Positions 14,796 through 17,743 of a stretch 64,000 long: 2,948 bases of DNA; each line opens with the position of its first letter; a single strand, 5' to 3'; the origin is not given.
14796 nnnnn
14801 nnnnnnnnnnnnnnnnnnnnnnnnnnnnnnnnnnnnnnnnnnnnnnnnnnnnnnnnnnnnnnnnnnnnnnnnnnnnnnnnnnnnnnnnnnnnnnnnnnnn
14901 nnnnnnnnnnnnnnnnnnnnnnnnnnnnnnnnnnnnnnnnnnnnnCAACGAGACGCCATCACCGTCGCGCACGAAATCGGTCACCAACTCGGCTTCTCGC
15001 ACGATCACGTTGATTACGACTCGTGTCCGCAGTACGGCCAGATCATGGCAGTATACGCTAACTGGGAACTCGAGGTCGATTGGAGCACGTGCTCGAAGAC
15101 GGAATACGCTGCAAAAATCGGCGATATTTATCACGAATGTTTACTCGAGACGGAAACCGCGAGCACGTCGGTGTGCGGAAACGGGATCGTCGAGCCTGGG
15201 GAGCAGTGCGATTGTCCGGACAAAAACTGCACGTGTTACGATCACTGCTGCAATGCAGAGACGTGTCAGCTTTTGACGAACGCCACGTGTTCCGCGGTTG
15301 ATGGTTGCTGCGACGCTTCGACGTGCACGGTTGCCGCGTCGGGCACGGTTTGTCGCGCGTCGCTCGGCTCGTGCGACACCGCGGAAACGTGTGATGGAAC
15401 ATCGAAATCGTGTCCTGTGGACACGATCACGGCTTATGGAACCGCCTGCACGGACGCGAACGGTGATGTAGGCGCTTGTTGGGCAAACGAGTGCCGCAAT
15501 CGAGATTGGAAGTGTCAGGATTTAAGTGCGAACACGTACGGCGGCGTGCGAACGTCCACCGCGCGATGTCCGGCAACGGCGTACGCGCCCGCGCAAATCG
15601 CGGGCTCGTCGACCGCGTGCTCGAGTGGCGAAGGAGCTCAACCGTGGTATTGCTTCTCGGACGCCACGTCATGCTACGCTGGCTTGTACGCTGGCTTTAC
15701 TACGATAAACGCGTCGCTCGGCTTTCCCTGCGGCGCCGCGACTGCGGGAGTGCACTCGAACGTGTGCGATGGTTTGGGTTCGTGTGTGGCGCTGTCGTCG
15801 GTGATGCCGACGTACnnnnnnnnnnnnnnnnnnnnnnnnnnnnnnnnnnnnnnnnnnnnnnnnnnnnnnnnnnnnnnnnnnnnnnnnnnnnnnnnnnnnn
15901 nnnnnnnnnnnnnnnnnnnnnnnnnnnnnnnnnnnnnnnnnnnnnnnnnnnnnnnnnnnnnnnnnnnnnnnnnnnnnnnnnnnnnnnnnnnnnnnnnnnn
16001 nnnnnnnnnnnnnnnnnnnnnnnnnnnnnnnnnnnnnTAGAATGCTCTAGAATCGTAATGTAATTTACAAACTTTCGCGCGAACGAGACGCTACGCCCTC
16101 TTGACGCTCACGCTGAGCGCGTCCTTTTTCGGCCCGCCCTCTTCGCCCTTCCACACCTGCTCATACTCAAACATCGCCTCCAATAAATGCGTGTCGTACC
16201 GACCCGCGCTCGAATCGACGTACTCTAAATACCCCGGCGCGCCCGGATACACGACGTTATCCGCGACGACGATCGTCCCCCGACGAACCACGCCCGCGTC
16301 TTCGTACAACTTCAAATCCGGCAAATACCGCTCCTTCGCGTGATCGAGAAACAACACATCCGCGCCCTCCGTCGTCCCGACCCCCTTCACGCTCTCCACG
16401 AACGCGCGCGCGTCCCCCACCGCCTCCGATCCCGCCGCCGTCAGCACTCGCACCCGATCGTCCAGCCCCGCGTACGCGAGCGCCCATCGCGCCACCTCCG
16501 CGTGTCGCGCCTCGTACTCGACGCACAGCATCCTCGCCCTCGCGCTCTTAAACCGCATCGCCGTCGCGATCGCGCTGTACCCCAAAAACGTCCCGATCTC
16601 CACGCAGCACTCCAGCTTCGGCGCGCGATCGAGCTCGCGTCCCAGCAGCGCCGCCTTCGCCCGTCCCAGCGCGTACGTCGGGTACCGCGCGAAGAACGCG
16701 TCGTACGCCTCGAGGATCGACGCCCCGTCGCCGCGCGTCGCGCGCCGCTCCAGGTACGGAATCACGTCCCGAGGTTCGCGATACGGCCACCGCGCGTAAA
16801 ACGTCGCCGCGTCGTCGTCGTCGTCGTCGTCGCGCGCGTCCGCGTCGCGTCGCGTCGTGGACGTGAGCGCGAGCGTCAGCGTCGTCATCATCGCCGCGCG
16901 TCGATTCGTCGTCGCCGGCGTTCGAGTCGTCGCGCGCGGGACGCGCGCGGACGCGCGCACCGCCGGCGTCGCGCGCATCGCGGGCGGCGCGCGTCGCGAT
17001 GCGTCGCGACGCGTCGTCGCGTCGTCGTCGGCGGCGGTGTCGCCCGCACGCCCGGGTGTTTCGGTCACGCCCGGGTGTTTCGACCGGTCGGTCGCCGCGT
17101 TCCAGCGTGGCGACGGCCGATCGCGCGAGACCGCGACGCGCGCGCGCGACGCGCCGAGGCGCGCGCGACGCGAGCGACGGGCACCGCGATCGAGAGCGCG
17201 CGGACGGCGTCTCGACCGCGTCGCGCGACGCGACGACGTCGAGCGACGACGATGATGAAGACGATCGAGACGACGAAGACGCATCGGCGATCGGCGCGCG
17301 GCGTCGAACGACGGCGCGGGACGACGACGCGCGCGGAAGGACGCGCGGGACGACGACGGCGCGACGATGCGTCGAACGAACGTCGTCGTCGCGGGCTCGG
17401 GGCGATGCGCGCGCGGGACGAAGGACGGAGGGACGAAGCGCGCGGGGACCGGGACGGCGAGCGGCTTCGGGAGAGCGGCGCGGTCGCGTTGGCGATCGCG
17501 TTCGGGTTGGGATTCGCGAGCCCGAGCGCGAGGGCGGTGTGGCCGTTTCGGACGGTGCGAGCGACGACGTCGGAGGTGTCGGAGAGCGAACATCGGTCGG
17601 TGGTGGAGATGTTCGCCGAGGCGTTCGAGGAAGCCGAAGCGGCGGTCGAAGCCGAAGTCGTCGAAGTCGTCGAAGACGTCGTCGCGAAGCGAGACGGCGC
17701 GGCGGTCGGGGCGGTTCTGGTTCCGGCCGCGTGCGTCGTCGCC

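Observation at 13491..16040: Canonical ADAM (reprolysin zinc site plus disintegrin cysteine pattern plus Cys-rich and stalk) encoded in an algal-type genome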

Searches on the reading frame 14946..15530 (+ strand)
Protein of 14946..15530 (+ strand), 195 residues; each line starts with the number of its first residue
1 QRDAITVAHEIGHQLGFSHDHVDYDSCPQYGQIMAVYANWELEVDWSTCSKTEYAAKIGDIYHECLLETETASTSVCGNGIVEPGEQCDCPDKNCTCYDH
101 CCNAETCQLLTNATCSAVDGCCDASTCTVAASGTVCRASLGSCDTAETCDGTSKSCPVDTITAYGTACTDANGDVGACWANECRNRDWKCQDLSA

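Call 77: find_homologous_proteins(query=window:14946-15530:+, max_evalue=1e-8)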
Query window:14946-15530:+ (195 aa): 9 proteins with E <= 1e-8 among 58 candidates.
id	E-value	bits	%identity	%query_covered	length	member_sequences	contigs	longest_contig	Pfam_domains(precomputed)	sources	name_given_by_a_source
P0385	4.0e-45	173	100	44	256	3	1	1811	PF00200.29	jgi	-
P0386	2.4e-39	154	100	39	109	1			PF00200.29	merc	-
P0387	3.9e-25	107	42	85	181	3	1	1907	PF01421.26,PF13688.13,PF00200.29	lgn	-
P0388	1.4e-20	92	39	80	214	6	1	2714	PF13582.13,PF01421.26,PF13688.13,PF00200.29,PF13583.12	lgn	-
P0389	2.6e-15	75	41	63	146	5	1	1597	PF01421.26,PF13688.13,PF00200.29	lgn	-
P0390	2.8e-15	75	42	66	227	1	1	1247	PF13582.13,PF01421.26,PF13688.13,PF00200.29,PF13574.13,PF13583.12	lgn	-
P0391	5.4e-15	74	41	63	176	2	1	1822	PF01421.26,PF13688.13,PF00200.29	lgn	-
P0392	1.5e-13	69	42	66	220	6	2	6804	PF13582.13,PF01421.26,PF13688.13,PF00200.29,PF13574.13,PF13583.12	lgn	-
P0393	9.8e-9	54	40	61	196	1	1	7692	PF01421.26,PF00200.29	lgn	-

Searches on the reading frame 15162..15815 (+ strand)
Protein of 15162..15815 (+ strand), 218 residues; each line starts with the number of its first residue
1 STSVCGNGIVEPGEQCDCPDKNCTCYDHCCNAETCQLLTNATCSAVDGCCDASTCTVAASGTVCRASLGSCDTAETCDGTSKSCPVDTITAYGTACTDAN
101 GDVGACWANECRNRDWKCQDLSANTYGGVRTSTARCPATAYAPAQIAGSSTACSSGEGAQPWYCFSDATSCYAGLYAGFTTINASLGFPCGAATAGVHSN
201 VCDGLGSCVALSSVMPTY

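Call 55: predict_structure(alignment_id=A2)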
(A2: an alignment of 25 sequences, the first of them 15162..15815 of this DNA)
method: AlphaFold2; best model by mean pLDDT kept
length: 218 residues; sequences in the alignment: 25
mean_pLDDT: 82.6   pTM: 0.70
mean pLDDT of the five models: 82.6, 80.8, 76.6, 74.0, 71.4
residues with pLDDT >= 90: 95; 70-90: 82; 50-70: 32; < 50: 9
segments of 3 or more residues with pLDDT < 50: 130-135
pLDDT, mean of each block of 10 residues (from residue 1): 66 82 81 88 93 95 93 94 91 90 90 90 77 49 70 69 76 60 89 94 94 87
secondary structure, 60 per line:
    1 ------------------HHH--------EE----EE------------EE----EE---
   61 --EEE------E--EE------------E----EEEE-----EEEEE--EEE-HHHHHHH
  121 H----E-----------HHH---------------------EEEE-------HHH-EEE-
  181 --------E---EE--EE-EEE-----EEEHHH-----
elements in order: E63-65 E94-97 E103-107 E110-112 H114-121 E162-165 E177-179 E200-202 E208-210

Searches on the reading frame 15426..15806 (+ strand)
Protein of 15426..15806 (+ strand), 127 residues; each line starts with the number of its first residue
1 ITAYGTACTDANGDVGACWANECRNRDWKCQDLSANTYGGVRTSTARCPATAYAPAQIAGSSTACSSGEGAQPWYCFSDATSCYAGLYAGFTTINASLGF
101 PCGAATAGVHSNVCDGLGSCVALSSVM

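Call 53: search_solved_structures(query=A3, max_evalue=10, show_alignments=3)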
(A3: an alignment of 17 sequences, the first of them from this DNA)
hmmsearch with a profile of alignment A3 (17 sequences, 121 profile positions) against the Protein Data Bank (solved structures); distinct sequences matched with E-value up to 10: 10.
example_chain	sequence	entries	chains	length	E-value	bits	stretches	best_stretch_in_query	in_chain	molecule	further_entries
1ej1_A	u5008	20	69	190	0.95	13.5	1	10-28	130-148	EUKARYOTIC TRANSLATION INITIATION FACTOR 4E | EUKARYOTIC INITIATION FACTOR 4E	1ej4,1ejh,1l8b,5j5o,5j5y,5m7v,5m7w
6ylr_A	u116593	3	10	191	0.96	13.5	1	10-28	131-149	Eukaryotic translation initiation factor 4E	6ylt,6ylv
5bxv_A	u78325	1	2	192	0.97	13.4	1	10-28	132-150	Eukaryotic translation initiation factor 4E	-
4ued_A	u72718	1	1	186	1.3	13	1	10-28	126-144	EUKARYOTIC TRANSLATION INITIATION FACTOR 4E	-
1wkw_A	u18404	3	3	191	1.4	13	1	10-28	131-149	Eukaryotic translation initiation factor 4E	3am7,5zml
4tpw_A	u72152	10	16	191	1.4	13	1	10-28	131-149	Eukaryotic translation initiation factor 4E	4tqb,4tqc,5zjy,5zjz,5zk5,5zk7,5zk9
7meu_A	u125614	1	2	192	1.4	12.9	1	10-28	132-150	Eukaryotic translation initiation factor 4E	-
5gw6_A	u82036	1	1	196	1.4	12.9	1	10-28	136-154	Eukaryotic translation initiation factor 4E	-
1ipb_A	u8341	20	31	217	1.6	12.7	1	10-28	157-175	EUKARYOTIC TRANSLATION INITIATION FACTOR 4E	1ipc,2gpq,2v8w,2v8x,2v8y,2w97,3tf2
2w97_B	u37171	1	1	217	1.6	12.7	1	10-28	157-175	EUKARYOTIC TRANSLATION INITIATION FACTOR 4E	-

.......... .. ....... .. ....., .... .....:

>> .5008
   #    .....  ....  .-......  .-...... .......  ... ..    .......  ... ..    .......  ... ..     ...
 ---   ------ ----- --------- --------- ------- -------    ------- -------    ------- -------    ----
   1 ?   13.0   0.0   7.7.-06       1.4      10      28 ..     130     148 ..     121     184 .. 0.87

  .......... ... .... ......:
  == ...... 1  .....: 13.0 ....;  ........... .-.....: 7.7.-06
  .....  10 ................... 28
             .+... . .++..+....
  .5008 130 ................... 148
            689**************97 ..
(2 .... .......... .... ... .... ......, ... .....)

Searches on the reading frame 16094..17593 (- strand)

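Call 69: search_protein_families(library=pfam, proteins=[window:16094-17593:-], max_evalue=0.0001)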
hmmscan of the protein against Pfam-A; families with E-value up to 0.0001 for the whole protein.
window:16094-17593:- (500 aa): 2 families
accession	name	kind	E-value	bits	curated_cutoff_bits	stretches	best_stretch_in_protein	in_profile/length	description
PF01596.23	Methyltransf_3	-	2.4e-09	37.2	22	1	330-451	48-159/204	O-methyltransferase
PF13578.12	Methyltransf_24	-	6.6e-09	37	26.3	1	331-447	1-105/105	Methyltransferase domain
